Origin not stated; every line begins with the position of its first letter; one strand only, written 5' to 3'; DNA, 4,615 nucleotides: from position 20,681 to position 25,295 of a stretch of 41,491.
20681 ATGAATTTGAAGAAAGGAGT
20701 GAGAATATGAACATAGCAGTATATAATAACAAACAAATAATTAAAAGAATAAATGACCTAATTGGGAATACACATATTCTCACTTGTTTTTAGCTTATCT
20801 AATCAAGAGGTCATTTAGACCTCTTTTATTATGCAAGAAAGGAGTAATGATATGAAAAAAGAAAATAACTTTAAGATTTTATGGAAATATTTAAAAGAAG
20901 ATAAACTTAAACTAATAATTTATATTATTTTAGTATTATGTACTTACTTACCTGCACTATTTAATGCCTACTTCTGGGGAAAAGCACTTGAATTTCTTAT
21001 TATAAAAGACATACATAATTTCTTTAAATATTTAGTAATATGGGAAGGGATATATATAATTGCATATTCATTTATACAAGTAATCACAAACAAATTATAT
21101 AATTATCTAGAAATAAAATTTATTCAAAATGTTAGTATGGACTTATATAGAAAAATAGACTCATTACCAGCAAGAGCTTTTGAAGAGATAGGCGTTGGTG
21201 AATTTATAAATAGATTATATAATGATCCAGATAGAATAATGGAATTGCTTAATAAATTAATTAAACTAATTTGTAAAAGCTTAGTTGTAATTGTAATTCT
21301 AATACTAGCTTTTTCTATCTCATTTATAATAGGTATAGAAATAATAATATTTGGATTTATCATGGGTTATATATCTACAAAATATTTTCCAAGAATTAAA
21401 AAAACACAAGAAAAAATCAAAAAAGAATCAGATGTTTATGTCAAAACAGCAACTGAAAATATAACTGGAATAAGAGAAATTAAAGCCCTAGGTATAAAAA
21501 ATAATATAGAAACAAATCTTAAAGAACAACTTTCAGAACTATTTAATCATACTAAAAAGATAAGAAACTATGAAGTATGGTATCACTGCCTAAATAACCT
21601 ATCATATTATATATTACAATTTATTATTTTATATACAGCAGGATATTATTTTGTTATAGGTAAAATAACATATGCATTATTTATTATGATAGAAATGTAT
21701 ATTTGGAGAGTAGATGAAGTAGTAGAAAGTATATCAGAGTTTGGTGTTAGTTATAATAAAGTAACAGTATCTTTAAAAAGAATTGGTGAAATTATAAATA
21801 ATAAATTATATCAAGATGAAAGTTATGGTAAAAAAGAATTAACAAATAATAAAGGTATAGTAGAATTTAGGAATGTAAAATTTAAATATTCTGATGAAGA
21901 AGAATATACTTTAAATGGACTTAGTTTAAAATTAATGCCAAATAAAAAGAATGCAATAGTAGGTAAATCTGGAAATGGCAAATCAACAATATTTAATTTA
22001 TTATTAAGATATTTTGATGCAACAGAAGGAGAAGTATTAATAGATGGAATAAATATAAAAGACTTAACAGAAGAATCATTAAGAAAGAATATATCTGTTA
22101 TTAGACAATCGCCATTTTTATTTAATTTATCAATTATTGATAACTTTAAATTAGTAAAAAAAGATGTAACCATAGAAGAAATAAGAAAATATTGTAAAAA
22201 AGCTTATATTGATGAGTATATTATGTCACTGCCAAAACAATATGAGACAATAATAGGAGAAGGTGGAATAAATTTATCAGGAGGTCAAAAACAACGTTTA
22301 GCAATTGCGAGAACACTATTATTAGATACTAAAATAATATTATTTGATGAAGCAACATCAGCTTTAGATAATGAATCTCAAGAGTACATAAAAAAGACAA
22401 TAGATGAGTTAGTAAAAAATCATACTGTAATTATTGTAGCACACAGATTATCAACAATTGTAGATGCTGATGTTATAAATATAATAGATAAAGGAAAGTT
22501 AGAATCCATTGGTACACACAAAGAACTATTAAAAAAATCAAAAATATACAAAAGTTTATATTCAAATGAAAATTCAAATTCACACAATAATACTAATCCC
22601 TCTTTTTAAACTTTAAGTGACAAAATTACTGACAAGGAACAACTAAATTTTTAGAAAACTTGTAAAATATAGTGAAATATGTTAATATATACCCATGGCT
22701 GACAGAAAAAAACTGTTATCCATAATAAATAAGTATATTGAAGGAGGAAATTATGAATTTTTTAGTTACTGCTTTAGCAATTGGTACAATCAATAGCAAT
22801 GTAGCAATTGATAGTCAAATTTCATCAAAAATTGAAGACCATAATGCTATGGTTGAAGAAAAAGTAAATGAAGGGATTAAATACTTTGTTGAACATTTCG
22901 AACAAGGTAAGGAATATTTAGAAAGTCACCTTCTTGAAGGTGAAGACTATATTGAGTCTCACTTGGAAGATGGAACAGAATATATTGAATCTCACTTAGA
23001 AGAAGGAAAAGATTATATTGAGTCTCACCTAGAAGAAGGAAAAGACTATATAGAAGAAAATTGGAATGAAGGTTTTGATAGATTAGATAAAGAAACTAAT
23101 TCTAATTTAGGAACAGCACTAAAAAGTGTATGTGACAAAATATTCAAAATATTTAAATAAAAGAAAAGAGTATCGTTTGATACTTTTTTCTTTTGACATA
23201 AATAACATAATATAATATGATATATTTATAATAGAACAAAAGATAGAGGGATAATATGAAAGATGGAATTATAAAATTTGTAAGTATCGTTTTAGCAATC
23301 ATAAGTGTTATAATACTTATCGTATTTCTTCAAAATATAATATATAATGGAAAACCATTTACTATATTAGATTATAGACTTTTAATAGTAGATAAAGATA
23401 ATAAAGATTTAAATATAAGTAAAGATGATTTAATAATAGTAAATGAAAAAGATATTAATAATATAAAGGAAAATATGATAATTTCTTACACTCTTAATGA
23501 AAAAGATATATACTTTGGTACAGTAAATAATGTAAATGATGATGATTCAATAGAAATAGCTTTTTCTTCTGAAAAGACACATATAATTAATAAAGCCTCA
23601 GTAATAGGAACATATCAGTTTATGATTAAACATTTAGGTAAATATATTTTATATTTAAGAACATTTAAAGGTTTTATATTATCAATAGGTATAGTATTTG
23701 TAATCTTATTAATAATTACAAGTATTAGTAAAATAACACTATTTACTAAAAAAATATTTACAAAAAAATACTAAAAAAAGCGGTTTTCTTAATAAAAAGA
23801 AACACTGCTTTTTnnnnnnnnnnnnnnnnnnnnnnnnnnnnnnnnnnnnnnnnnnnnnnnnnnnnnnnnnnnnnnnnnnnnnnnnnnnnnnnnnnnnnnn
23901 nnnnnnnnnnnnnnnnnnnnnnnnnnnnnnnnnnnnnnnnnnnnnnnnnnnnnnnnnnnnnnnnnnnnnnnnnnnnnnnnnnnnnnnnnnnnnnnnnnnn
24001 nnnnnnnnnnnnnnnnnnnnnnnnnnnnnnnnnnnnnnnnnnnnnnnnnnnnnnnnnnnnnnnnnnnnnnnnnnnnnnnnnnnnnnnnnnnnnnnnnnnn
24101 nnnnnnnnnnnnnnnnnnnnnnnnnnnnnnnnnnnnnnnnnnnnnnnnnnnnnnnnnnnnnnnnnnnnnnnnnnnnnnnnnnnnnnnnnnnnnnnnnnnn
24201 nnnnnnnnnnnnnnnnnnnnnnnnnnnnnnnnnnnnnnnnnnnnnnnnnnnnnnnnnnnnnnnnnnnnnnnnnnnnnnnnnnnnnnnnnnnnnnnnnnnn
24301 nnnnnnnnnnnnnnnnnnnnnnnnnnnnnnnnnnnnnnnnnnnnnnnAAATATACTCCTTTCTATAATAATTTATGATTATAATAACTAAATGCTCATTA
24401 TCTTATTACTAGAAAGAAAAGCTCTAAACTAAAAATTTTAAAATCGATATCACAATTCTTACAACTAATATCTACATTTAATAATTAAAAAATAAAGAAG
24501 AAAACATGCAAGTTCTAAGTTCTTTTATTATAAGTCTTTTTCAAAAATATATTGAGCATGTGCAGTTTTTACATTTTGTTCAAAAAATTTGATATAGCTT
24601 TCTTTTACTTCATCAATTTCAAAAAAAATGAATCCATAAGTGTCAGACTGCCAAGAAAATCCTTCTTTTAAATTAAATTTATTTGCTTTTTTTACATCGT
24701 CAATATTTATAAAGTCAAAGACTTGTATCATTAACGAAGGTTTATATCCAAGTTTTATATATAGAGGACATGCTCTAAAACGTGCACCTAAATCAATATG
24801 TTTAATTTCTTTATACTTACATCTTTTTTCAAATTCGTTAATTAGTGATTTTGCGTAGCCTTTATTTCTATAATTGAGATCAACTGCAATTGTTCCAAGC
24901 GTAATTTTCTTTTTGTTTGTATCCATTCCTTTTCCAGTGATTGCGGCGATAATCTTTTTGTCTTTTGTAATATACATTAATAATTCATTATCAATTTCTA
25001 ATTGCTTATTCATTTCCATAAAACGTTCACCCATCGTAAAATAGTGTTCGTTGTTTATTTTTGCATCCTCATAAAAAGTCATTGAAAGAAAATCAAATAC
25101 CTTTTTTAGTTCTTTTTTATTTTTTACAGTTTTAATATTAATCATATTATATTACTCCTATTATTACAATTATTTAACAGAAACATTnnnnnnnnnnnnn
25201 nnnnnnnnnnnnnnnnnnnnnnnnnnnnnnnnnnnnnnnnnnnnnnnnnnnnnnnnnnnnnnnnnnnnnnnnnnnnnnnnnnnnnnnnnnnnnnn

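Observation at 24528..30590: Seven-gene radical-SAM RiPP-like operon that does not fit a class I can name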

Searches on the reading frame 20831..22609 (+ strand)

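Call 75: search_protein_families(library=ncbifam, proteins=[window:20831-22609:+], max_evalue=0.00001)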
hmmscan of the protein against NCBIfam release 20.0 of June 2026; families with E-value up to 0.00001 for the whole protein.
window:20831-22609:+ (592 aa): 179 families (the best 25 are shown)
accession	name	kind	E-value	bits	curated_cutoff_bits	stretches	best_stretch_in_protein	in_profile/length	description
TIGR02203.1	MsbA_lipidA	equivalog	3.2e-97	326.4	602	1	14-579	2-568/572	lipid A export permease/ATP-binding protein MsbA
TIGR01846.1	type_I_sec_HlyB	subfamily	5.8e-91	305.8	725.55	1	77-579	190-691/694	type I secretion system permease/ATPase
TIGR03796.1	NHLM_micro_ABC1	equivalog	6.6e-91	305.6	853.3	1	8-576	136-708/710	NHLP family bacteriocin export ABC transporter peptidase/permease/ATPase subunit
TIGR02204.1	MsbA_rel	hypoth_equivalog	6.5e-89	299.1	780.4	1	12-576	4-571/576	ABC transporter, permease/ATP-binding protein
NF045513.1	HepA_fam_ABC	equivalog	1.5e-88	297.8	725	1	82-570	111-599/610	heterocyst formation ABC transporter subunit HepA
TIGR00958.1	3a01208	subfamily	1.8e-88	297.6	874.6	1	5-576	140-710/711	antigen peptide transporter 2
NF008381.0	PRK11176.1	equivalog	2.2e-85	287.2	867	1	5-578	4-577/582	lipid A ABC transporter ATP-binding protein/permease MsbA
NF010178.0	PRK13657.1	equivalog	3.7e-85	286.5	733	1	19-579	12-569/588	glucan ABC transporter ATP-binding protein/ permease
NF052233.1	CphA_assoc_ABC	equivalog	1e-78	265.5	880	1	99-588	263-751/766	cyanophycin metabolism-associated ABC transporter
NF008364.0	PRK11160.1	equivalog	2.2e-78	264.3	630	1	96-578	90-573/575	heme ABC transporter ATP-binding protein/permease CydC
TIGR03375.1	type_I_sec_LssB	subfamily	9.2e-75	252.3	693.1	1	100-571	223-693/696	type I secretion system permease/ATPase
TIGR03797.1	NHLM_micro_ABC2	equivalog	1e-74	252.3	709.4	1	92-577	202-682/686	NHLP bacteriocin export ABC transporter permease/ATPase subunit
TIGR01192.1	chvA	subfamily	4e-68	230.5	585.4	1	19-577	12-567/585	glucan export ABC transporter ATP-binding protein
NF008055.0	PRK10789.1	equivalog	4.5e-68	230.1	845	1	93-580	84-571/590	SmdA family multidrug ABC transporter permease/ATP-binding protein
TIGR01193.1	bacteriocin_ABC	subfamily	1.4e-67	228.7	523.85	1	9-578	139-707/708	peptide cleavage/export ABC transporter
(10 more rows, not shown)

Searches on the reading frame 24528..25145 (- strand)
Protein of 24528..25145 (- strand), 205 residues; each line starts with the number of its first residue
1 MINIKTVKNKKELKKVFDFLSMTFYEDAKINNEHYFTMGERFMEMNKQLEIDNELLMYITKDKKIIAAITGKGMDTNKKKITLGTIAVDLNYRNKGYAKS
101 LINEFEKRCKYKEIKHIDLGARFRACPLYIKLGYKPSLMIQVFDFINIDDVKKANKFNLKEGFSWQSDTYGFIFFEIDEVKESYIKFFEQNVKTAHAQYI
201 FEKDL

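Call 3: search_protein_families(library=pfam, proteins=[window:24528-25145:-], max_evalue=0.01)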
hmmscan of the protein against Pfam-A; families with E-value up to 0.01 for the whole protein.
window:24528-25145:- (205 aa): 5 families
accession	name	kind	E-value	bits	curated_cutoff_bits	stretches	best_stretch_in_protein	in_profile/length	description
PF00583.31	Acetyltransf_1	-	6.7e-10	39.7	20.7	1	46-134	25-116/116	Acetyltransferase (GNAT) family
PF13673.13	Acetyltransf_10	-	8.2e-10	39.2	23.6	1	44-146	21-119/128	Acetyltransferase (GNAT) domain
PF13508.13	Acetyltransf_7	-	9.8e-09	35.9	27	1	58-136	6-84/84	Acetyltransferase (GNAT) domain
PF01233.25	NMT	-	8.8e-05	22.9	25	1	6-114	28-142/160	Myristoyl-CoA:protein N-myristoyltransferase, N-terminal domain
PF13527.13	Acetyltransf_9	-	0.0027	18.1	25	1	82-135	74-125/127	Acetyltransferase (GNAT) domain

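Call 4: search_protein_families(library=ncbifam, proteins=[window:24528-25145:-], max_evalue=0.01)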
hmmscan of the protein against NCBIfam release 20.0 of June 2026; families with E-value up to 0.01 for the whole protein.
window:24528-25145:- (205 aa): 9 families
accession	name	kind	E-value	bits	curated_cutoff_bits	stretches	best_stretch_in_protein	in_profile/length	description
TIGR01575.1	rimI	equivalog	1.5e-07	31.6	86.4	1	29-136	7-114/132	ribosomal protein S18-alanine N-acetyltransferase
TIGR03827.1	GNAT_ablB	equivalog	2.9e-06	26.9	205.1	1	52-116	155-219/266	putative beta-lysine N-acetyltransferase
NF033078.2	AAC_6p_Ia_fam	equivalog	7.1e-06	26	265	1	10-121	11-116/181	AAC(6')-Ia family aminoglycoside 6'-N-acetyltransferase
NF002959.0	PRK03624.1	equivalog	2.4e-05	24.1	124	1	43-140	38-135/147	GNAT family acetyltransferase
NF000486.1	AAC_6p_Ip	exception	0.00011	22.2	390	1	32-121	11-97/173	aminoglycoside 6'-N-acetyltransferase AAC(6')-Ip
NF040501.1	resist_ArsN2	equivalog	0.00038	20.1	125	1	58-119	29-87/133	arsenic resistance N-acetyltransferase ArsN2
NF033083.0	AAC_3_I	equivalog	0.004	17.3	200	1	31-136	25-136/145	AAC(3)-I family aminoglycoside N-acetyltransferase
NF007025.1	PRK09491.1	equivalog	0.0047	16.9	173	1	58-134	43-119/145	ribosomal protein S18-alanine N-acetyltransferase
NF008212.0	PRK10975.1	equivalog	0.0093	15.8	219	0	50-121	135-204/232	dTDP-4-amino-4,6-dideoxy-D-galactose acyltransferase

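Call 77: search_protein_families(library=padloc, proteins=[window:24528-25145:-], max_evalue=0.001)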
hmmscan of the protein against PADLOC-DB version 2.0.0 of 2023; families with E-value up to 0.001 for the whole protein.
window:24528-25145:- (205 aa): 0 families

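Call 79: search_solved_structures(query=window:24528-25145:-, max_evalue=0.01)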
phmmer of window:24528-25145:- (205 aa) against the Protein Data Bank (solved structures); distinct sequences matched with E-value up to 0.01: 0.
